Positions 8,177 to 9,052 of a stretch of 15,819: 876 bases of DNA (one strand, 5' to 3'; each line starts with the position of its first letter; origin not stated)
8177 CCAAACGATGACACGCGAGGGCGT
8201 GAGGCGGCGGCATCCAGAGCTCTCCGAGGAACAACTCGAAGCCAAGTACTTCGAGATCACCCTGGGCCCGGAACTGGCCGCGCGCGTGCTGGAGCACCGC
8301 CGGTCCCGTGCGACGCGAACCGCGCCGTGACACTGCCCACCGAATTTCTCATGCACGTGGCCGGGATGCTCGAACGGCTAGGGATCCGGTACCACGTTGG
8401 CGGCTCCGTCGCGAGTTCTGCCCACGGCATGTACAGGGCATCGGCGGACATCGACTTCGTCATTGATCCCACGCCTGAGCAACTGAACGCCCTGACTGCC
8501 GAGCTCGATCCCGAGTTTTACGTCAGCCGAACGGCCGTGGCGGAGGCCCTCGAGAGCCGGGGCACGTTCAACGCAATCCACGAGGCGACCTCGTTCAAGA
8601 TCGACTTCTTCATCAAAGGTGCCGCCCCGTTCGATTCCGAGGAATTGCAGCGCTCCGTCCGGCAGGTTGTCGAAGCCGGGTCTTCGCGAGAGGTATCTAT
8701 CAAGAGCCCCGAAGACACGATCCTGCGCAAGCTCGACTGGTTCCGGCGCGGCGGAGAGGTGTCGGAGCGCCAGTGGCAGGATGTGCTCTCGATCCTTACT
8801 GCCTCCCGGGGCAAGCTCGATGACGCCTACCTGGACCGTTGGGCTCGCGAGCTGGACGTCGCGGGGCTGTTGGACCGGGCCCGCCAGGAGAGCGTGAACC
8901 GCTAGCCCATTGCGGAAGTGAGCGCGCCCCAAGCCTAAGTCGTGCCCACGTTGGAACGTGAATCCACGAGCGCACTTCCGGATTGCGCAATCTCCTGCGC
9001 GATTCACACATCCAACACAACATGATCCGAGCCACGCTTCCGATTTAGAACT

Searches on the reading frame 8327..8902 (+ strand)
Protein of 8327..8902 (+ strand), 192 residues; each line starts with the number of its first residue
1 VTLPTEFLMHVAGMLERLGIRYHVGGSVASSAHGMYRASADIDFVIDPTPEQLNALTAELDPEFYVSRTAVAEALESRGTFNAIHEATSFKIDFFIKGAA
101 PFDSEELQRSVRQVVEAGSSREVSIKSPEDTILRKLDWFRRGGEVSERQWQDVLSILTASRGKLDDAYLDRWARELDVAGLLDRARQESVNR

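Call 3: search_protein_families(library=pfam, proteins=[window:8327-8902:+], max_evalue=10)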
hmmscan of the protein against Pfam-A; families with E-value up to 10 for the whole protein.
window:8327-8902:+ (192 aa): 3 families
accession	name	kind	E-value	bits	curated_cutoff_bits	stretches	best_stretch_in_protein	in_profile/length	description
PF08843.17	AbiEii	-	5.1e-06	27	22.5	1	25-174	19-188/238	Nucleotidyl transferase AbiEii toxin, Type IV TA system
PF01743.26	PolyA_pol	-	0.099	13.4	23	1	22-99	2-75/126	Poly A polymerase head domain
PF09970.15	DUF2204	-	0.25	11.4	20.3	1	8-47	5-45/181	Nucleotidyl transferase of unknown function (DUF2204)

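Call 4: search_protein_families(library=ncbifam, proteins=[window:8327-8902:+], max_evalue=10)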
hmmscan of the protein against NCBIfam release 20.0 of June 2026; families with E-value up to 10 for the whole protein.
window:8327-8902:+ (192 aa): 1 family
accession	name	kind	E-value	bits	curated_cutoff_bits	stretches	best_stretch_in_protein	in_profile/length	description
NF008478.1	PRK11377.1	equivalog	0.031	13.3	520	1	145-185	343-381/473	dihydroxyacetone kinase phosphoryl donor subunit DhaM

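Call 5: search_protein_families(library=padloc, proteins=[window:8327-8902:+], max_evalue=10)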
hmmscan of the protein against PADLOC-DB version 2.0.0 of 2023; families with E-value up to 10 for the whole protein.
window:8327-8902:+ (192 aa): 0 families

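Call 6: search_solved_structures(query=window:8327-8902:+, max_evalue=10, show_alignments=3)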
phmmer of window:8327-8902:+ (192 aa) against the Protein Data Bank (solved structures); distinct sequences matched with E-value up to 10: 4.
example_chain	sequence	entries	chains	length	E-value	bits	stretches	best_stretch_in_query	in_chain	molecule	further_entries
8doa_A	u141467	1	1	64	0.053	16.5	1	99-143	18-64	HEEH mini-protein TK_rd5_0958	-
3tbi_A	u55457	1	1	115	1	12.4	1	109-190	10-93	RNA polymerase-associated protein Gp33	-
7d7d_K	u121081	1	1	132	1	12.4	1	109-190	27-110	RNA polymerase-associated protein Gp33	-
1go3_F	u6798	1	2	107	1.3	12.1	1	63-137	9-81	DNA-DIRECTED RNA POLYMERASE SUBUNIT F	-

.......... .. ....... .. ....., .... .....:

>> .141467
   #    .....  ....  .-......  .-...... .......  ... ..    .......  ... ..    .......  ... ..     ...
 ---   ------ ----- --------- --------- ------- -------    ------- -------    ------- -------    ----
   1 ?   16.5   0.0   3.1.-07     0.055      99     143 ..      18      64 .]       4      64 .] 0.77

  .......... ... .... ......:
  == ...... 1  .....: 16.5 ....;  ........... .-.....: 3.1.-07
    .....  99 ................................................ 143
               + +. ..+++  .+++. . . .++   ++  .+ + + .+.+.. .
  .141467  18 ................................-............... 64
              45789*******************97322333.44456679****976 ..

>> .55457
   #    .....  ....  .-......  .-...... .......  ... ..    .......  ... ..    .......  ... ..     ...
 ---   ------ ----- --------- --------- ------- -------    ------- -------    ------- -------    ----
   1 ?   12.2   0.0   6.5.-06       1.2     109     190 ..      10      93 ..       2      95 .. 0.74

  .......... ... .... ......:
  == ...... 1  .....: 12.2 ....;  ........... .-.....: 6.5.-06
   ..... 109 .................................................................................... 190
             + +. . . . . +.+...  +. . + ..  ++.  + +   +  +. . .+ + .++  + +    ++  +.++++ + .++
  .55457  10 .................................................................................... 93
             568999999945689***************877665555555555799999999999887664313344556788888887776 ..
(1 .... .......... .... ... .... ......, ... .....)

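Call 9: find_homologous_proteins(query=window:8327-8902:+)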
Query window:8327-8902:+ (192 aa): 2299 proteins with E <= 0.001 among 2859 candidates; the best 120 are listed.
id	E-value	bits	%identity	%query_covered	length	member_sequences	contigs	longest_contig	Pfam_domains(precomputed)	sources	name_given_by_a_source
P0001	6.4e-120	415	100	100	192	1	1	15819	PF08843.18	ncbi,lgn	-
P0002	4.3e-107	374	91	100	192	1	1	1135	-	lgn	-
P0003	1.2e-101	356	84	99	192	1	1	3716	PF08843.18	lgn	-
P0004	3.5e-90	319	76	99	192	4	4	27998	-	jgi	-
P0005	9.5e-90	317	77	98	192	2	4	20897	PF08843.18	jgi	jgi:alkanesulfonate monooxygenase SsuD/methylene tetrahydromethanopterin reductase-like flavin-depen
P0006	1.7e-89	316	77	98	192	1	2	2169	PF08843.18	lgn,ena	-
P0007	2.6e-89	316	77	98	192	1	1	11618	-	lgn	-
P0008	2.9e-89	316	77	98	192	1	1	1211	-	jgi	jgi:hypothetical protein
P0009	9.8e-89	314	75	99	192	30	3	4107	-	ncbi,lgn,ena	-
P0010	1.0e-88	314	77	98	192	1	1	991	PF08843.18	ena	-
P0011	1.2e-88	314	77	98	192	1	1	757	PF08843.18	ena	-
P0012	1.3e-88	313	76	97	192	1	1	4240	-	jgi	jgi:hypothetical protein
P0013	1.5e-88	313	77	98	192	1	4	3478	-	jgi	jgi:hypothetical protein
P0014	1.6e-88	313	76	99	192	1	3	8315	-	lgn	-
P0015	1.7e-88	313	77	98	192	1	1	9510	-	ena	-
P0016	1.8e-88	313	75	98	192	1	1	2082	PF08843.18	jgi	jgi:hypothetical protein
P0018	2.4e-88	313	75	99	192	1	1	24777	PF08843.18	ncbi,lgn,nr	ncbi:MAG: nucleotidyl transferase AbiEii/AbiGii toxin family protein [Candidatus Eisenbacteria bacte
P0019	2.4e-88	313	77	98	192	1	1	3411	PF08843.18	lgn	-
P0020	3.7e-88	312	74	98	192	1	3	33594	PF08843.18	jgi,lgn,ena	-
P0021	5.3e-88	311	76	98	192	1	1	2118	PF08843.18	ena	-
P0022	6.0e-88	311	76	98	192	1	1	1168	PF08843.18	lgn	-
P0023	8.3e-88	311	76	98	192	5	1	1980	PF08843.18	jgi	jgi:hypothetical protein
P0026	1.7e-87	310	77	98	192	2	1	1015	PF08843.18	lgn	-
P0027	2.1e-87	309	75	98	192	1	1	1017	PF08843.18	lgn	-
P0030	2.9e-87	309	75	98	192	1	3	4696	PF08843.18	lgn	-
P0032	3.6e-87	309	76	98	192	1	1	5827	PF08843.18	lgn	-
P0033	4.2e-87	308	74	98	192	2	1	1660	PF08843.18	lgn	-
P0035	5.4e-87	308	77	98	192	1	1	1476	PF08843.18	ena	-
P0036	6.8e-87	308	75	98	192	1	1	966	PF08843.18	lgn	-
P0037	7.8e-87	308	77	98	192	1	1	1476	PF08843.18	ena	-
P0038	8.5e-87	307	76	98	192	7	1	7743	PF08843.18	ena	-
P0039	8.8e-87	307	75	98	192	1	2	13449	PF08843.18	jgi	jgi:hypothetical protein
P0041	9.7e-87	307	76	98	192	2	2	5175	PF08843.18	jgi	jgi:hypothetical protein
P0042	1.3e-86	307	76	98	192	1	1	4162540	PF08843.18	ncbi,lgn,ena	-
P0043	1.4e-86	307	74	98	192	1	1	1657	PF08843.18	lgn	-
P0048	2.6e-86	306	74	98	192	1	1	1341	PF08843.18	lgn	-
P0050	2.8e-86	306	75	98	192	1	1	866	PF08843.18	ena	-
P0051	3.1e-86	306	74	98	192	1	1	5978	PF08843.18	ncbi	-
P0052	4.1e-86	305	74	99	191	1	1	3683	PF08843.18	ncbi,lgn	-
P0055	4.8e-86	305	74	98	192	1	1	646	PF08843.18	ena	-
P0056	7.2e-86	304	73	99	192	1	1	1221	PF08843.18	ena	-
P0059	1.2e-85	304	75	98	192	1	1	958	PF08843.18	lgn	-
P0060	1.4e-85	304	74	98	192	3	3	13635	PF08843.18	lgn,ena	-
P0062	1.5e-85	303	74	99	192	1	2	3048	PF08843.18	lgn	-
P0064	1.9e-85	303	74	97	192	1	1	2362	PF08843.18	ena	-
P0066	2.0e-85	303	73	99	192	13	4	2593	PF08843.18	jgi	-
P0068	4.8e-85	302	73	98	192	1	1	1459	PF08843.18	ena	-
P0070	5.9e-85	301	72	98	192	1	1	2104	PF08843.18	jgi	jgi:hypothetical protein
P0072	7.3e-85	301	73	98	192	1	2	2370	PF08843.18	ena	-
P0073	8.9e-85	301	74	98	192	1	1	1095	PF08843.18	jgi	jgi:hypothetical protein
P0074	9.0e-85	301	73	99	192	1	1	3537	PF08843.18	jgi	jgi:hypothetical protein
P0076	9.4e-85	301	72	99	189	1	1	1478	PF08843.18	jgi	jgi:hypothetical protein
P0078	1.3e-84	300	74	98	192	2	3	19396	PF08843.18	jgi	jgi:hypothetical protein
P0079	1.4e-84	300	73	98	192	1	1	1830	PF08843.18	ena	-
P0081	2.0e-84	300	74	98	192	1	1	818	PF08843.18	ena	-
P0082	3.5e-84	299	72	97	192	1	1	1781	PF08843.18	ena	-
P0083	4.5e-84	299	73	100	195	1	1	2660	PF08843.18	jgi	jgi:hypothetical protein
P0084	5.3e-84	298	76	98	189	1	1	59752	PF08843.18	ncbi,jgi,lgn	ncbi:MAG TPA: nucleotidyl transferase AbiEii/AbiGii toxin family protein [Candidatus Eisenbacteria b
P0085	5.4e-84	298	72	98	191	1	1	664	PF08843.18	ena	-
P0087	7.9e-84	298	73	98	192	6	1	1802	PF08843.18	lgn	-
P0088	1.4e-83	297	71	98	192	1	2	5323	PF08843.18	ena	-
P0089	1.4e-83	297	73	98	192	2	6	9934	PF08843.18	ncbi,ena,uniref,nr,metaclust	ncbi:MAG: hypothetical protein E6K81_13225 [Candidatus Eisenbacteria bacterium]|uniref:Nucleotidyltr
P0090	1.8e-83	297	70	98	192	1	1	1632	PF08843.18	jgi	-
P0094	4.7e-83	295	72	98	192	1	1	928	PF08843.18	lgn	-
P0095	7.5e-83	295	71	99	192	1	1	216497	-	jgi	jgi:hypothetical protein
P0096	9.8e-83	294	72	98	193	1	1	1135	PF08843.18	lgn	-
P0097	1.0e-82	294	72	98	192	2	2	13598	PF08843.18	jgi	-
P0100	2.4e-82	293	72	98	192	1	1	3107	PF08843.18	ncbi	-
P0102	3.1e-82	293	71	98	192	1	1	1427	PF08843.18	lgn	-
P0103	3.6e-82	292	71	98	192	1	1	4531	PF08843.18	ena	-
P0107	1.1e-81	291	73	98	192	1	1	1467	PF08843.18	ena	-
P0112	3.5e-81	289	71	97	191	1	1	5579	PF08843.18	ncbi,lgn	-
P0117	3.0e-80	286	69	99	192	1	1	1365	PF08843.18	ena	-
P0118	5.0e-80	285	70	98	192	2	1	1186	PF08843.18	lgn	-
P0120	5.9e-80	285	69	99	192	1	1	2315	PF08843.18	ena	-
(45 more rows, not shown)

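Call 14: search_solved_structures(query=A1, max_evalue=10, show_alignments=3)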
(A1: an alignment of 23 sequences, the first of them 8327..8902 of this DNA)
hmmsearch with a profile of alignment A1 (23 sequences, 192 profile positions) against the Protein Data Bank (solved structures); distinct sequences matched with E-value up to 10: 1.
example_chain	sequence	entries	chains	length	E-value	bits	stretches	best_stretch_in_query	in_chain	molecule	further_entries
3jze_A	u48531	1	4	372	0.85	12.4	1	7-61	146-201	Dihydroorotase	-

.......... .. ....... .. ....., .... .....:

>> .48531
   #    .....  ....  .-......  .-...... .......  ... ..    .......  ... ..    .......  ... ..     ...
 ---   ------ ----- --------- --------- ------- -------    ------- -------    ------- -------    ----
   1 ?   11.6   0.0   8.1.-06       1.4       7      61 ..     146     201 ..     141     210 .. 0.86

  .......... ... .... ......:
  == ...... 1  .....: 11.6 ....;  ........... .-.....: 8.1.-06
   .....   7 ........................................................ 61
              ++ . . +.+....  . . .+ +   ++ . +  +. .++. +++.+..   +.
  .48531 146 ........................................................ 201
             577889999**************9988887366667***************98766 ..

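Call 25: find_encoding_contigs(protein=P0095, flank=6000, max_places=3)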
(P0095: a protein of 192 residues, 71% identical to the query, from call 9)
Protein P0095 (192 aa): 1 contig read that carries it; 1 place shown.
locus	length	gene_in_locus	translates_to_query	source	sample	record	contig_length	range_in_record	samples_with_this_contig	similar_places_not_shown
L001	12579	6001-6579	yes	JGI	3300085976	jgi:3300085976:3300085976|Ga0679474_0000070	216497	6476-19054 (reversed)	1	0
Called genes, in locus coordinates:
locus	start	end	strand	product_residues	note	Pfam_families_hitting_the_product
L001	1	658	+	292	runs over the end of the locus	PF14329:DUF4386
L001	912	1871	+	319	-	PF00248:Aldo_ket_red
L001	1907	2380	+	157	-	-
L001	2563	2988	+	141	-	PF13411:MerR_1, PF00376:MerR, PF09278:MerR-DNA-bind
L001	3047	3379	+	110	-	-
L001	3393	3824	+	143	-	-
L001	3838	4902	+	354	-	PF02411:MerT, PF00403:HMA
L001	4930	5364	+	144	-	-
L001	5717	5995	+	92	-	PF18993:Rv0078B (weak)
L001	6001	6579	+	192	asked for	-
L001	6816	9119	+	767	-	PF00069:Pkinase, PF01636:APH (faint), PF03109:ABC1 (faint), PF07714:PK_Tyr_Ser-Thr, PF13432:TPR_16 (faint), PF13431:TPR_17 (faint), PF07719:TPR_2 (faint), PF14559:TPR_19 (faint)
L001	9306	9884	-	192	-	PF18899:DUF5655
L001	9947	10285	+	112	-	PF12680:SnoaL_2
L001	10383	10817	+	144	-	PF12697:Abhydrolase_6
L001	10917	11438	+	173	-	PF00578:AhpC-TSA, PF08534:Redoxin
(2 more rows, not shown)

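Call 26: find_encoding_contigs(protein=P0042, flank=6000, max_places=3)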
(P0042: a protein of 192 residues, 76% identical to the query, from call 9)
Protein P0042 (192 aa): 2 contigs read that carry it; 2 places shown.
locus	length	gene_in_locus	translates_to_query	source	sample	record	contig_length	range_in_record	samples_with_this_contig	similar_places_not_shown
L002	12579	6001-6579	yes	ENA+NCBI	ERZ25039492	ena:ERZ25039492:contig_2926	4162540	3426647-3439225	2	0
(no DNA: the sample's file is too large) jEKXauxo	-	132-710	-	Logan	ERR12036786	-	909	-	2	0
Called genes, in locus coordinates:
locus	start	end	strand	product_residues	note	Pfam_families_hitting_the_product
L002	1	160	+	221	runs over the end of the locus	-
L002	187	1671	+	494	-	PF13231:PMT_2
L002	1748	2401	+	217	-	PF00149:Metallophos, PF12850:Metallophos_2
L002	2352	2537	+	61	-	-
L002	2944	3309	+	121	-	PF05973:Gp49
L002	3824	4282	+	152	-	-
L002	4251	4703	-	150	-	PF02661:Fic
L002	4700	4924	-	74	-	PF04014:MazE_antitoxin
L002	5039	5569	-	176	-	PF01872:RibD_C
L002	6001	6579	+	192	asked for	PF08843:AbiEii (faint)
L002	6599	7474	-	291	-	PF00589:Phage_integrase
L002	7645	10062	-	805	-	-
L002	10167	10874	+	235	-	PF01177:Asp_Glu_race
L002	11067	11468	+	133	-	PF03965:Penicillinase_R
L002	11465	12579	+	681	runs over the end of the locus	PF03130:HEAT_PBS (faint), PF05569:Peptidase_M56, PF13513:HEAT_EZ (faint), PF00514:Arm (faint), PF02985:HEAT (faint), PF13646:HEAT_2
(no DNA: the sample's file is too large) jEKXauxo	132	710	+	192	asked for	PF08843:AbiEii (faint)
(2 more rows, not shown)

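Call 28: predict_structure(alignment_id=A1)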
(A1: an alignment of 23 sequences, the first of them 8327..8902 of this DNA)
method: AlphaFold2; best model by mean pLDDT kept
length: 192 residues; sequences in the alignment: 23
mean_pLDDT: 79.8   pTM: 0.68
mean pLDDT of the five models: 79.8, 78.9, 78.7, 78.3, 75.5
residues with pLDDT >= 90: 57; 70-90: 84; 50-70: 43; < 50: 8
segments of 3 or more residues with pLDDT < 50: 34-39
pLDDT, mean of each block of 10 residues (from residue 1): 67 92 68 48 86 95 92 88 87 79 58 61 73 86 78 86 88 92 94 77
secondary structure, 60 per line:
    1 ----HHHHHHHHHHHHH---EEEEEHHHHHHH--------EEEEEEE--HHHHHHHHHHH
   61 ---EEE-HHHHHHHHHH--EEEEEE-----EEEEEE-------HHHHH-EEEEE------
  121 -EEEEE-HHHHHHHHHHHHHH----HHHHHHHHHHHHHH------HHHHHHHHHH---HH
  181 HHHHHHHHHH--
elements in order: H5-17 E21-25 H26-32 E41-47 H50-60 E64-66 H68-77 E80-85 E91-96 H104-108 E110-114 E122-126 H128-141 H146-159 H166-175 H179-190

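Call 30: search_protein_representatives(protein=window:8327-8902:+)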
Query: 192 residues. Proteins with E-value up to 0.001 (for the whole library): 6076; up to 1e-10: 2726; up to 1e-30: 313. The best 150 are listed.
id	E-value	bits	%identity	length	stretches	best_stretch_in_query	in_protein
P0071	2.2e-85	301.3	74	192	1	1-188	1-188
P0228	3.9e-51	189.7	51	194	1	6-188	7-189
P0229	1.4e-48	181.4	51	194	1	7-188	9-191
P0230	1.3e-45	171.6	60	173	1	47-188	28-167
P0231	1.2e-43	165.2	46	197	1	10-188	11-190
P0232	1.3e-43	165.2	46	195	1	8-187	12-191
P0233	3.2e-43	163.9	75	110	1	2-105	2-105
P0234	4.1e-43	163.5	67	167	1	1-121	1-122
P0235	4.7e-43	163.3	49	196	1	11-186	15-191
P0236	1.0e-42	162.2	45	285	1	5-185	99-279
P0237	3.0e-42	160.7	43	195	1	7-190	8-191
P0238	3.4e-42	160.5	45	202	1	8-188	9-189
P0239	3.5e-42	160.5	43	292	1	8-189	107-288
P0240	5.2e-42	159.9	48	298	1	9-189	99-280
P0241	1.0e-41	159.0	46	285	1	10-189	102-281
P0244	3.7e-41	157.1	44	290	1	11-188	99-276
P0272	3.5e-39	150.7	44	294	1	7-185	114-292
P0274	4.5e-39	150.4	43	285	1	6-188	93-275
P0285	5.7e-38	146.8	44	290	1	11-188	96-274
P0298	3.1e-37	144.4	42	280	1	4-189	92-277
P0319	8.5e-37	142.9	45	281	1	10-189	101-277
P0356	1.9e-35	138.5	42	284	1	9-184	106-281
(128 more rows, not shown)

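Call 32: fold_search(model_id=the predicted structure, library=pdb)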
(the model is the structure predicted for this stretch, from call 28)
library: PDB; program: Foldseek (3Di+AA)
matches with E <= 10: 646; with E <= 0.001: 14
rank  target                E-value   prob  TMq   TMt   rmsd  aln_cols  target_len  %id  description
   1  8an5_A                2.0e-06  1.00  0.66  0.65   4.8       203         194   17  MenAT1 toxin-antitoxin complex (rv0078a-rv0078b) from Mycobacterium tuberculosis H37Rv (released 2023-08-02)
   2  8an5_B                6.1e-06  1.00  0.60  0.62   6.6       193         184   17  MenAT1 toxin-antitoxin complex (rv0078a-rv0078b) from Mycobacterium tuberculosis H37Rv (released 2023-08-02)
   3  8an4_B                1.7e-05  1.00  0.64  0.65   4.2       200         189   16  MenT1 toxin (rv0078a) from Mycobacterium tuberculosis H37Rv (released 2023-08-02)
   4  5uvd                  1.8e-05  1.00  0.60  0.54   6.5       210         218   15  Crystal structure of an antigenic nucleotidyltransferase-like protein from Paracoccidioides brasiliensis (released 2018-01-31)
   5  8an4_A                1.9e-05  1.00  0.63  0.62   4.3       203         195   18  MenT1 toxin (rv0078a) from Mycobacterium tuberculosis H37Rv (released 2023-08-02)
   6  4fo1_A                5.5e-05  1.00  0.50  0.59   9.0       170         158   15  Crystal structure of lincosamide antibiotic adenylyltransferase LnuA, apo (released 2012-07-04)
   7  5kqj_MODEL_1_A        7.8e-05  1.00  0.56  0.57   7.4       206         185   16  Solution Structure of Antibiotic-Resistance Factor ANT(2'')-Ia Reveals Substrate-Regulated Conformation Dynami (released 2017-07-12)
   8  8rr5                  1.5e-04  1.00  0.59  0.63   5.8       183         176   15  MenT1 toxin (rv0078a) from Mycobacterium tuberculosis H37Rv, phosphorylated at T39 (released 2024-09-11)
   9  2ewr                  2.0e-04  1.00  0.49  0.58   5.2       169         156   15  Crystal structure of a putative nucleotidyltransferase (tm1012) from Thermotoga maritima at 1.60 A resolution (released 2005-12-06)
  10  2fcl                  2.8e-04  1.00  0.48  0.57   5.7       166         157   16  Crystal structure of a putative nucleotidyltransferase (tm1012) from Thermotoga maritima at 1.35 A resolution (released 2006-03-14)
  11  4wqk                  4.2e-04  1.00  0.59  0.64   5.0       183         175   15  Crystal structure of aminoglycoside nucleotidylyltransferase ANT(2")-Ia, apo form (released 2014-11-12)
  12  4xje                  7.4e-04  1.00  0.57  0.62   4.8       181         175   15  CRYSTAL STRUCTURE OF ANT(2") IN COMPLEX WITH AMP AND TOBRAMYCIN (released 2016-01-20)
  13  5cfu                  8.8e-04  1.00  0.60  0.65   4.8       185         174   16  Crystal Structure of ANT(2")-Ia in complex with adenylyl-2"-tobramycin (released 2016-07-20)
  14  5cfs                  9.3e-04  1.00  0.59  0.63   4.9       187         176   13  Crystal Structure of ANT(2")-Ia in complex with AMPCPP and tobramycin (released 2016-03-16)
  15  4hx0                  1.3e-03  1.00  0.49  0.56   7.1       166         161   16  Crystal structure of a putative nucleotidyltransferase (TM1012) from Thermotoga maritima at 1.87 A resolution (released 2013-09-11)
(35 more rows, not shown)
